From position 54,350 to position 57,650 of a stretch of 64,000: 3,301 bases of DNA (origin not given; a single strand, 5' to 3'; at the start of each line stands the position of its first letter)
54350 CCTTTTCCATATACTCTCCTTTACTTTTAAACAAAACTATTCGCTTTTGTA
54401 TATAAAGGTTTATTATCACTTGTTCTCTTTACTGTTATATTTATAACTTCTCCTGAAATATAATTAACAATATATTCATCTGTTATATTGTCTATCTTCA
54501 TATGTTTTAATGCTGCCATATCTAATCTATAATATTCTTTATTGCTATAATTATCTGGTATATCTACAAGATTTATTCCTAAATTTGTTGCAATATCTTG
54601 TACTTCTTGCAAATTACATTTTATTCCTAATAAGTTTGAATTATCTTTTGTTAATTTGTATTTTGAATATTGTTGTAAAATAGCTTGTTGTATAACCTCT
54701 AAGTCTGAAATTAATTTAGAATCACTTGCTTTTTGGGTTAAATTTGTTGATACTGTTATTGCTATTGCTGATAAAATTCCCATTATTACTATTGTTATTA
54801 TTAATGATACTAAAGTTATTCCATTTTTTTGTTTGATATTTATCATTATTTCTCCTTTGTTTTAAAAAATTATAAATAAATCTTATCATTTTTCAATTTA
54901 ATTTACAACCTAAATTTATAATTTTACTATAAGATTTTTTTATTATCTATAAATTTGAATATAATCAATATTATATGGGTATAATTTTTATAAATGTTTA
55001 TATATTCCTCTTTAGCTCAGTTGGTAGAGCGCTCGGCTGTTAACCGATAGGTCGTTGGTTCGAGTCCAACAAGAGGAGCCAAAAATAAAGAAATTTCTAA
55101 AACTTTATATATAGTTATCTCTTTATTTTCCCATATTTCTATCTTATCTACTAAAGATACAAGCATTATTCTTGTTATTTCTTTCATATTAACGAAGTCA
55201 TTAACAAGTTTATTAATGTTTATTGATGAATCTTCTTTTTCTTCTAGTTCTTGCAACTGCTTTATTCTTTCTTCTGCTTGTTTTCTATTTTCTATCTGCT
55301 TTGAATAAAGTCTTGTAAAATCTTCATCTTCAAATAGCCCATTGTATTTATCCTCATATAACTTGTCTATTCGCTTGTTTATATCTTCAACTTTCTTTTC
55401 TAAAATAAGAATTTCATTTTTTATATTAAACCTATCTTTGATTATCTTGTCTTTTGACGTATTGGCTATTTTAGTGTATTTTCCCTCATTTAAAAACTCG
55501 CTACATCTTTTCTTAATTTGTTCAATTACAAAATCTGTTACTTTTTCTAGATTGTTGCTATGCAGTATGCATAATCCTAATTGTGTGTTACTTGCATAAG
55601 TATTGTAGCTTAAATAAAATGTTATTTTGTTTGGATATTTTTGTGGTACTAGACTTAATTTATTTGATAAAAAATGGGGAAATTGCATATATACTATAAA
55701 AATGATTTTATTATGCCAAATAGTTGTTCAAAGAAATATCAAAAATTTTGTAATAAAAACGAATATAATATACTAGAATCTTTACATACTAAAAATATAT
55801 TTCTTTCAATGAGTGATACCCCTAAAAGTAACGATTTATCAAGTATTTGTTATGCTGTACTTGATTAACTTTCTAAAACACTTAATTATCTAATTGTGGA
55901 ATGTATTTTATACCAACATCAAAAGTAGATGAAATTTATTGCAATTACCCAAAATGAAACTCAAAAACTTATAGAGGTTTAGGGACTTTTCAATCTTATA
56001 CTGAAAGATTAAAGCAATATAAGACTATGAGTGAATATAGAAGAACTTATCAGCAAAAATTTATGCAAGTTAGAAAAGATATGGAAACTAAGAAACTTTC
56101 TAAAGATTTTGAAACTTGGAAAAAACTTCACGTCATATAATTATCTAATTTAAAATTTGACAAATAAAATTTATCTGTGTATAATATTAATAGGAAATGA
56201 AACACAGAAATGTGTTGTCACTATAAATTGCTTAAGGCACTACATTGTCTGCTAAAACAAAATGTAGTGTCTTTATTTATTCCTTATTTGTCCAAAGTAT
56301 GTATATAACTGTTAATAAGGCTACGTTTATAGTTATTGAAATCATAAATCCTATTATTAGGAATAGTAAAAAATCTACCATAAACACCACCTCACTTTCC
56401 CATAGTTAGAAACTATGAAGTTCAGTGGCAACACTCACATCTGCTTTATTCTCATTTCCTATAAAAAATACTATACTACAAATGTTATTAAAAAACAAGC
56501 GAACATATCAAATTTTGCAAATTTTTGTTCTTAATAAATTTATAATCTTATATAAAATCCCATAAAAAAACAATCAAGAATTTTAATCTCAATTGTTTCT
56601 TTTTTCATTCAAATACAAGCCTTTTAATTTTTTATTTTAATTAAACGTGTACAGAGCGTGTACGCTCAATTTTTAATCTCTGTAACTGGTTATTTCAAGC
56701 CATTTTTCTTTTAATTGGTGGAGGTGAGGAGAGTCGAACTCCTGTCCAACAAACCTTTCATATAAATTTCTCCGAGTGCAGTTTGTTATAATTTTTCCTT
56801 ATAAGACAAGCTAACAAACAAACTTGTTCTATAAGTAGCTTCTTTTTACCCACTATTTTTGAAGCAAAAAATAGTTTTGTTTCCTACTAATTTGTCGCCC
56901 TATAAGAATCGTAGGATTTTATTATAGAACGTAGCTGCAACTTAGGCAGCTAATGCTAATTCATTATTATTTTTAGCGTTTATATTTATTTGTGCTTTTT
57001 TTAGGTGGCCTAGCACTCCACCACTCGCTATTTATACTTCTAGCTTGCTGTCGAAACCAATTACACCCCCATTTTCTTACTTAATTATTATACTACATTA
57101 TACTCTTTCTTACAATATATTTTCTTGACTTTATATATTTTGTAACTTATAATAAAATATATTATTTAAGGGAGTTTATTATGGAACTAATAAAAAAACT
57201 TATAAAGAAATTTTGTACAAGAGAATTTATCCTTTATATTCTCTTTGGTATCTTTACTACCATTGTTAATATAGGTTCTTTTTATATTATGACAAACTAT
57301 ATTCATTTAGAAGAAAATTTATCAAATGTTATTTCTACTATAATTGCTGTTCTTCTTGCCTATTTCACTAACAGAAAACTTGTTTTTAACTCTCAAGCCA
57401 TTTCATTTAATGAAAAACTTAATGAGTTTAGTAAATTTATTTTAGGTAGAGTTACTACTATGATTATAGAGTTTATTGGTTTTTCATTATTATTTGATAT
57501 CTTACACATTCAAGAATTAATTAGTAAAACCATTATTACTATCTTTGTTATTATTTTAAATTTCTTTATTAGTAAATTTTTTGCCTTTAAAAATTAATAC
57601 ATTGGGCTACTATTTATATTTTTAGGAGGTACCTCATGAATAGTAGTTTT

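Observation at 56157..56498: Unannotated candidate type I toxin-antitoxin module: 34-aa hydrophobic peptide gene with a convergent sRNA sharing its terminator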

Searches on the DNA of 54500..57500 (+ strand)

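Call 6: search_rna_families(source=window, start=54500, end=57500, threshold=evalue, max_evalue=10)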
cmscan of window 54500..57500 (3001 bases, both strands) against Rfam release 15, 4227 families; matches with E-value up to 10: 9.
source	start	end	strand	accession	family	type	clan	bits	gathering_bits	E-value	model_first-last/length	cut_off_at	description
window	56716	57070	-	RF00023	tmRNA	Gene;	CL00001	180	47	5.5e-73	1-374/374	no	transfer-messenger RNA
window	55006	55078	+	RF00005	tRNA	Gene; tRNA;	CL00001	70.1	29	1.4e-14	1-71/71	no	tRNA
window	56942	57061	-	RF04321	tmRNA_permuted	Gene;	-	30.8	47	0.00091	1-213/213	no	permuted transfer-messenger RNA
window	55006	55079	-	RF04354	Plastid-ycf2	Cis-reg;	-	23.1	65.7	0.13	1-75/75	no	Plastid-ycf2 5UTR RNA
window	54967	55093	-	RF02192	TCL6_2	Gene; lncRNA;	-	19.2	45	2.9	1-126/126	no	T-cell leukemia/lymphoma 6 conserved region 2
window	56665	56765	-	RF04321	tmRNA_permuted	Gene;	-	18.5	47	0.58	14-124/213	no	permuted transfer-messenger RNA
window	56227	56280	+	RF02676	Esr41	Gene; sRNA;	-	18.1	102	3.4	1-74/74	no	Enterohemorrhagic E. coli sRNA 41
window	56618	56679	-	RF01078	PK-PYVV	Cis-reg;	-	17.5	65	8.2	1-58/58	no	3'-terminal pseudoknot in PYVV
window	56946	56993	+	RF04324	Pestivirus-3UTR-SLIV-SLIII-SLII-CSFV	Gene; sRNA;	CL00151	17.1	150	8.7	44-91/170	no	Pestivirus 3' UTR SLIV, SLIII and SLII classical swine fever virus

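Call 45: build_rna_model(alignment_id=A3, structure=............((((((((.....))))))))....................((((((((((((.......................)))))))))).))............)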
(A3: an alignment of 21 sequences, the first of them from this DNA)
Model R1 built from alignment A3 (21 sequences, 113 columns); structure: as given.
model positions 99; base pairs 19; branch points 1; effective number of sequences 2.78; information 0.59 bits per position. Calibrated on 0.2 Mb of random sequence (short: E-values are rough).
structure used (alignment columns):
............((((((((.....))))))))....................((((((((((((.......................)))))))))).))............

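Call 46: search_with_rna_model(model_id=R1, sources=[window, L001, L005, L008, L014, L015, L016, L017, L018, L019, L020, L021, L022, L023, L024, L025, L026, L027, L028, L029, L030, L031, L032, L033, L034, L035, L036, L037, L038, L039, L040, L041, L042, L043, L044, L045, L046, L047, L048, L049, L050, L051, L052, L053, L054, L055, L056, L057, L058, L059, L060, L061, L062, L063, L064, L065, L066, L067, L068, L069, L070, L071, L072, L073, L074, L075, L076, L077, L078, L079, L080, L081, L082, L083, L084, L085, L086, L087, L088, L089, L090, L091, L092, L093, L094, L095], max_evalue=0.01, make_alignment=true)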
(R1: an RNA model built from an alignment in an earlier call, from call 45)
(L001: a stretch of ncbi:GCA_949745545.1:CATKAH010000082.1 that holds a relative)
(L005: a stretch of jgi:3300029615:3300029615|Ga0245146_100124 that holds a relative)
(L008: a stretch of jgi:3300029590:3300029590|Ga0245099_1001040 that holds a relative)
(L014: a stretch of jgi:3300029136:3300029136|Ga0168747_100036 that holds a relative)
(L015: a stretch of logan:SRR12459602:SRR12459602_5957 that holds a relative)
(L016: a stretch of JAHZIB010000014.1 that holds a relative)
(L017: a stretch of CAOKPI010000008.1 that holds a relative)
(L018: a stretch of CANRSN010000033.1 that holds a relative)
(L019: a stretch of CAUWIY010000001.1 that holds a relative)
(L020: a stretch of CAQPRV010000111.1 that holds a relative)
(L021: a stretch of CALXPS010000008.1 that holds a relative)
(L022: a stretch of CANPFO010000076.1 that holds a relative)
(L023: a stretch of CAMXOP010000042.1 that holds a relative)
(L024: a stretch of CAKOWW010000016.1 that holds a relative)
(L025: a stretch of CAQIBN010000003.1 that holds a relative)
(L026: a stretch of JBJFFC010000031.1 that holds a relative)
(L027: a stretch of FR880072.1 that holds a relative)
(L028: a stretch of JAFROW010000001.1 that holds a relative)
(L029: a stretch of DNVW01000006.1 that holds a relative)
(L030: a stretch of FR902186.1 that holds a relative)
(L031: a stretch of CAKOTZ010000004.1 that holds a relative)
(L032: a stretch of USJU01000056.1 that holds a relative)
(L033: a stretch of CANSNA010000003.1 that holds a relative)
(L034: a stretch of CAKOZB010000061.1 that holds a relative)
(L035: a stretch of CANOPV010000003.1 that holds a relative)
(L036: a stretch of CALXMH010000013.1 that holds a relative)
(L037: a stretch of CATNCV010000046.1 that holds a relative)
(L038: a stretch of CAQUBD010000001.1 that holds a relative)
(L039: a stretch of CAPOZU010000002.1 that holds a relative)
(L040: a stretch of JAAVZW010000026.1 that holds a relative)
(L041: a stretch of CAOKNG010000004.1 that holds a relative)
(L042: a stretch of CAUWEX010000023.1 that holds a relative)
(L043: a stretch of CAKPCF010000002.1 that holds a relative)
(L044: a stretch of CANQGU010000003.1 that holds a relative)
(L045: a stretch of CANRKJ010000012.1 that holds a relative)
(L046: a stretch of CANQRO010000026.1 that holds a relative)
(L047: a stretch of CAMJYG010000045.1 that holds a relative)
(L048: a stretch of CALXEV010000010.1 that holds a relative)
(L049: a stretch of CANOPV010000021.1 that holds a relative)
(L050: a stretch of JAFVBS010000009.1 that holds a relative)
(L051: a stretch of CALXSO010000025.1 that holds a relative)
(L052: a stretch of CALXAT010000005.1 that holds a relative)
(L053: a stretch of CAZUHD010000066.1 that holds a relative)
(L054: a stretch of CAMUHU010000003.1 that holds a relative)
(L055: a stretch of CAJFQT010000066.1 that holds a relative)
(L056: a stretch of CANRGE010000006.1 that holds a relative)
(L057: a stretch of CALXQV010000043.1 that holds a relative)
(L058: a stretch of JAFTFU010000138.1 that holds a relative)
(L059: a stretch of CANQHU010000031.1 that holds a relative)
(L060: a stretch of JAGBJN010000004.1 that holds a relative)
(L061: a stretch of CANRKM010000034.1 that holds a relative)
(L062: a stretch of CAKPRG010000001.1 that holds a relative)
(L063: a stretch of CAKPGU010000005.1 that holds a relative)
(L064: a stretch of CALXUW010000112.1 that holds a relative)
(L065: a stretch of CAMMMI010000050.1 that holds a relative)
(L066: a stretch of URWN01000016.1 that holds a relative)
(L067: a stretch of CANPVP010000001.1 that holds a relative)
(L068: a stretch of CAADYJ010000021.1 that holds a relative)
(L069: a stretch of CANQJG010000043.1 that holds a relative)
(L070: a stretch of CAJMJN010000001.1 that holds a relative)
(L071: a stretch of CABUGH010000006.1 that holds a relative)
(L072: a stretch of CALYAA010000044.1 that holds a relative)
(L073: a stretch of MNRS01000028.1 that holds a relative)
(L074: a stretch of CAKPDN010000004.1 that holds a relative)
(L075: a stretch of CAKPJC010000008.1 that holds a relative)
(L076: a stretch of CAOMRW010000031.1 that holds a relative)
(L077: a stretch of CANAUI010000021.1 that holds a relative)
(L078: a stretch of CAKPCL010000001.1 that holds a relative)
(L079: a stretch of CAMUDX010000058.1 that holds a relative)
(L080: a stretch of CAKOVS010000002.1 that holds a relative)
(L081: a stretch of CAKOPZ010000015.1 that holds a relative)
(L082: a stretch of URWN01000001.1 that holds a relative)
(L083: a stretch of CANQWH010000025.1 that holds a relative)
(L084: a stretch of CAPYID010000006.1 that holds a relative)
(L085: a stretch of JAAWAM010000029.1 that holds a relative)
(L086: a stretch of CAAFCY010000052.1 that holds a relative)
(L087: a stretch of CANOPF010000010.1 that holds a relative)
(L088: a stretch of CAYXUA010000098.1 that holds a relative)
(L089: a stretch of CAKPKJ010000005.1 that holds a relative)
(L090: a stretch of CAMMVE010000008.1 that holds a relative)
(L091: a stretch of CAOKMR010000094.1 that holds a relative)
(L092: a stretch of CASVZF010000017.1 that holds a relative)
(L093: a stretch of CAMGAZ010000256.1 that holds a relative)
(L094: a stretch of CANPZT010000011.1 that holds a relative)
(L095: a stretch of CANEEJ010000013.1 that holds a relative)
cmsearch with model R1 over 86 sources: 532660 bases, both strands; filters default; matches with E-value up to 0.01: 100.
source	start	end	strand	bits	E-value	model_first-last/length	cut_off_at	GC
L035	3098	3192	-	97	1.7e-14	1-99/99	no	0.29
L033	3099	3193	-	96.3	2.4e-14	1-99/99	no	0.28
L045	3098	3193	-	93.9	6.3e-14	1-99/99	no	0.29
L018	3098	3192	-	92.2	1.3e-13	1-99/99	no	0.32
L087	3099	3196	-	91.6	1.7e-13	1-99/99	no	0.34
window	56190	56284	+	90.9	2.3e-13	1-99/99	no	0.31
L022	1880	1975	-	90.8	2.4e-13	1-99/99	no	0.31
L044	3098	3196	-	90.5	2.7e-13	1-99/99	no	0.31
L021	3098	3193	-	90.2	3.1e-13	1-99/99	no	0.33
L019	3098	3193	-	89.1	4.9e-13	1-99/99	no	0.32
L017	3098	3194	-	88.6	6.3e-13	1-99/99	no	0.32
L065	3096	3197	-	88.5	6.3e-13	1-99/99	no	0.3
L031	3098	3194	-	87.9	8.3e-13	1-99/99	no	0.29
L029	3098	3196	-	87.7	9e-13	1-99/99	no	0.28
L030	1066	1164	-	87.7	9e-13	1-99/99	no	0.28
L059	1855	1956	-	87.6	9.4e-13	1-99/99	no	0.3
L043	3098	3193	-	87.3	1.1e-12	1-99/99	no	0.3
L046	855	951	-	87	1.2e-12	1-99/99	no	0.33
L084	3098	3190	-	86.7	1.4e-12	1-99/99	no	0.31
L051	2784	2881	-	86.3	1.7e-12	1-99/99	no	0.31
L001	869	962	+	86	1.9e-12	1-99/99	no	0.31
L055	494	590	-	86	1.9e-12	1-99/99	no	0.38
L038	3098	3193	-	85.8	2e-12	1-99/99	no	0.33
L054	3098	3193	-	84.8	3.1e-12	1-99/99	no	0.3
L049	2117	2216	-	84.3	3.8e-12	1-99/99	no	0.3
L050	3098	3193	-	83.5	5.4e-12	1-99/99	no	0.32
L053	568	664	-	83.3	5.8e-12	1-99/99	no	0.32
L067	3099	3197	-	83.2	6.1e-12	1-99/99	no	0.32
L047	737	836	-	83.1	6.5e-12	1-99/99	no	0.34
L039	1560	1657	-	82.2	9.3e-12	1-99/99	no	0.32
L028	3098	3195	-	82.1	9.6e-12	1-99/99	no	0.31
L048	1455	1550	-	82.1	9.7e-12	1-99/99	no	0.28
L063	3095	3193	-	81.4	1.3e-11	1-99/99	no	0.33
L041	3094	3192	-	81.1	1.5e-11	1-99/99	no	0.3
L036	3098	3193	-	81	1.6e-11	1-99/99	no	0.29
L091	1482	1578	-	80.9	1.6e-11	1-99/99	no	0.38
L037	3098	3195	-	80.8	1.7e-11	1-99/99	no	0.31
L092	3101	3198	-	80.6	1.8e-11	1-99/99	no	0.33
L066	3095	3193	-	80.4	2e-11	1-99/99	no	0.34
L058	3099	3198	-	80.3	2.1e-11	1-99/99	no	0.33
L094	3098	3197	-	80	2.4e-11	1-99/99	no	0.32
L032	3098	3193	-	79.7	2.7e-11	1-99/99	no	0.29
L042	559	654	-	79.7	2.7e-11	1-99/99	no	0.29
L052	3098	3192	-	77.7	6.3e-11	1-99/99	no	0.37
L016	3098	3192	-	77.4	7.2e-11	1-99/99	no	0.28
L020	3098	3192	-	77.3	7.4e-11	1-99/99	no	0.32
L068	3095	3192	-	77.1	8.2e-11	1-99/99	no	0.33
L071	3101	3197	-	77.1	8.2e-11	1-99/99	no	0.3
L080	3095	3193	-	77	8.5e-11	1-99/99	no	0.33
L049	3098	3189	-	77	8.7e-11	1-99/99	no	0.37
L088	594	692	-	76.7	9.7e-11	1-99/99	no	0.36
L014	4101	4197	-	76.3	1.2e-10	1-99/99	no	0.3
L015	453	549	-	75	2e-10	1-99/99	no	0.3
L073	560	656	-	75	2e-10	1-99/99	no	0.3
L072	3097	3193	-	74.9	2.1e-10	1-99/99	no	0.33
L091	3876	3974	-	74.9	2.1e-10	1-99/99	no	0.35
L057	3098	3192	-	74.9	2.1e-10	1-99/99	no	0.34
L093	2561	2655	-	74.6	2.4e-10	1-99/99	no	0.37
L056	1702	1802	-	74.2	2.8e-10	1-99/99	no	0.33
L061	3095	3195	-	74.2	2.8e-10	1-99/99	no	0.32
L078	3101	3197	-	74.1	2.9e-10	1-99/99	no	0.29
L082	3101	3197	-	73.7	3.4e-10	1-99/99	no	0.3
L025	614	713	-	73.3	4.2e-10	1-99/99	no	0.31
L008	4098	4193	-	72.5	5.7e-10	1-99/99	no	0.33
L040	3098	3187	-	72.4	6.2e-10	9-99/99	no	0.32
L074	3101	3196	-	70.6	1.3e-09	1-99/99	no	0.3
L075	3101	3195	-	70.5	1.4e-09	1-99/99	no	0.31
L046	3400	3494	-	70.3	1.5e-09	1-99/99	no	0.33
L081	3101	3196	-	68.8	2.8e-09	1-99/99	no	0.31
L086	3099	3194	-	68.7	2.9e-09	1-99/99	no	0.33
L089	3101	3195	-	68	3.9e-09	1-99/99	no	0.32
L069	3097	3198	-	68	4e-09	1-99/99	no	0.33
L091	2749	2852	-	67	5.9e-09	1-99/99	no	0.31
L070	3101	3195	-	66.3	8.1e-09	1-99/99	no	0.32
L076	935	1030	-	64.5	1.7e-08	1-99/99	no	0.32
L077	3101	3196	-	64.5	1.7e-08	1-99/99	no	0.32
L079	694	789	-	64.5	1.7e-08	1-99/99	no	0.32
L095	3101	3196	-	64.5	1.7e-08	1-99/99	no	0.32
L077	3644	3747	-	63.6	2.6e-08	1-99/99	no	0.28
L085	3101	3196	-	59.9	1.2e-07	1-99/99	no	0.33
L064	114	199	-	57.4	3.6e-07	1-99/99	no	0.29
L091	264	353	-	57.1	4.1e-07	1-99/99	no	0.3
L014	2679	2770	-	55.6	7.7e-07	1-99/99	no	0.38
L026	1321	1412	-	55.6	7.7e-07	1-99/99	no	0.38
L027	3098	3189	-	55.3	8.7e-07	1-99/99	no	0.37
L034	2235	2326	-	54.5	1.2e-06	1-99/99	no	0.38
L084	1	88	-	54.3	1.3e-06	1-93/99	3'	0.3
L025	3098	3189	-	54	1.5e-06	1-99/99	no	0.38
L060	3098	3189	-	53.7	1.7e-06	1-99/99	no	0.35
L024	3098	3189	-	53.7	1.7e-06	1-99/99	no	0.38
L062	3098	3190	-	52.8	2.6e-06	1-99/99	no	0.34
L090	1376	1469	-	52.3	3.1e-06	1-99/99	no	0.32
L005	4155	4246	-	51.6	4.2e-06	1-99/99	no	0.38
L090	3098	3193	-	50.3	7.4e-06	1-99/99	no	0.32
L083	3098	3194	-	49.9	8.6e-06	1-99/99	no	0.32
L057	5905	6003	+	49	1.3e-05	1-99/99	no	0.3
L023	3098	3188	-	48.7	1.5e-05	1-99/99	no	0.4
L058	4886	4982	-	46.8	3.3e-05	1-99/99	no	0.29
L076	1933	2025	-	41.4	0.00033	1-99/99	no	0.41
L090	4308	4396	-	37.6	0.0017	1-99/99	no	0.36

Alignment A4: 100 matches aligned to the model, 125 columns, each read 5' to 3' on its own strand. Consensus structure (alignment columns), stored with it:
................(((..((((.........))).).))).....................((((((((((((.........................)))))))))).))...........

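Call 64: search_rna_families(sources=[L091, L049, L025, L076, L090, L014, L017, L036], threshold=gathering)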
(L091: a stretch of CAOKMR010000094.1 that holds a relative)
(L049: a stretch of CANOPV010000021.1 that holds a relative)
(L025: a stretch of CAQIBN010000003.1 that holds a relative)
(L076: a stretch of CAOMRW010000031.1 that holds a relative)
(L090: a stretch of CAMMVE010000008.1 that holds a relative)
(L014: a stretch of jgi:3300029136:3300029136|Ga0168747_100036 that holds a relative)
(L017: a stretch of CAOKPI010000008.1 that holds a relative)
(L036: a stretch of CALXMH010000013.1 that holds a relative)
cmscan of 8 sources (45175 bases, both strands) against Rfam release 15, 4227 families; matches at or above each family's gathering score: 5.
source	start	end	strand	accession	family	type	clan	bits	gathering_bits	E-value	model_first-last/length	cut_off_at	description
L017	2327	2682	+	RF00023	tmRNA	Gene;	CL00001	182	47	1.2e-72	1-374/374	no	transfer-messenger RNA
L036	3237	3592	-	RF00023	tmRNA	Gene;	CL00001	175.9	47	4.4e-70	1-374/374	no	transfer-messenger RNA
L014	2457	2529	+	RF00005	tRNA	Gene; tRNA;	CL00001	66.9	29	1.6e-12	1-71/71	no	tRNA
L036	2739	2809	-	RF00005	tRNA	Gene; tRNA;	CL00001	58.6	29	3.1e-10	1-71/71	no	tRNA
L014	2538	2608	+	RF00005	tRNA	Gene; tRNA;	CL00001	53.3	29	8.7e-09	1-71/71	no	tRNA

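Call 66: search_with_rna_model(model_id=R1, sources=[L096, L097], max_evalue=1)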
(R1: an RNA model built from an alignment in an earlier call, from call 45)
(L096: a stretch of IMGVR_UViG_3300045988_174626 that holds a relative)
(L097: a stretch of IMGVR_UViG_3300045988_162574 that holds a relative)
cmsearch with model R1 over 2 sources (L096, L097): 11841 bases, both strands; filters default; matches with E-value up to 1: 6.
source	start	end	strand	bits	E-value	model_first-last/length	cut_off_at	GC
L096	4086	4179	-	72.3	1.4e-11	1-99/99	no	0.35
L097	4086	4179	-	72.3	1.4e-11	1-99/99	no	0.35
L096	3918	4014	+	20.5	0.053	1-99/99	no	0.32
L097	3918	4014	+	20.5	0.053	1-99/99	no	0.32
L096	4090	4176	+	18.3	0.13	1-99/99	no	0.36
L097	4090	4176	+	18.3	0.13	1-99/99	no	0.36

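Call 78: build_rna_model(alignment_id=A6, structure=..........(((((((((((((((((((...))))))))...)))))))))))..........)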
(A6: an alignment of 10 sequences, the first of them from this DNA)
Model R2 built from alignment A6 (10 sequences, 64 columns); structure: as given.
model positions 62; base pairs 19; branch points 0; effective number of sequences 3.04; information 0.902 bits per position. Calibrated on 0.2 Mb of random sequence (short: E-values are rough).
structure used (alignment columns):
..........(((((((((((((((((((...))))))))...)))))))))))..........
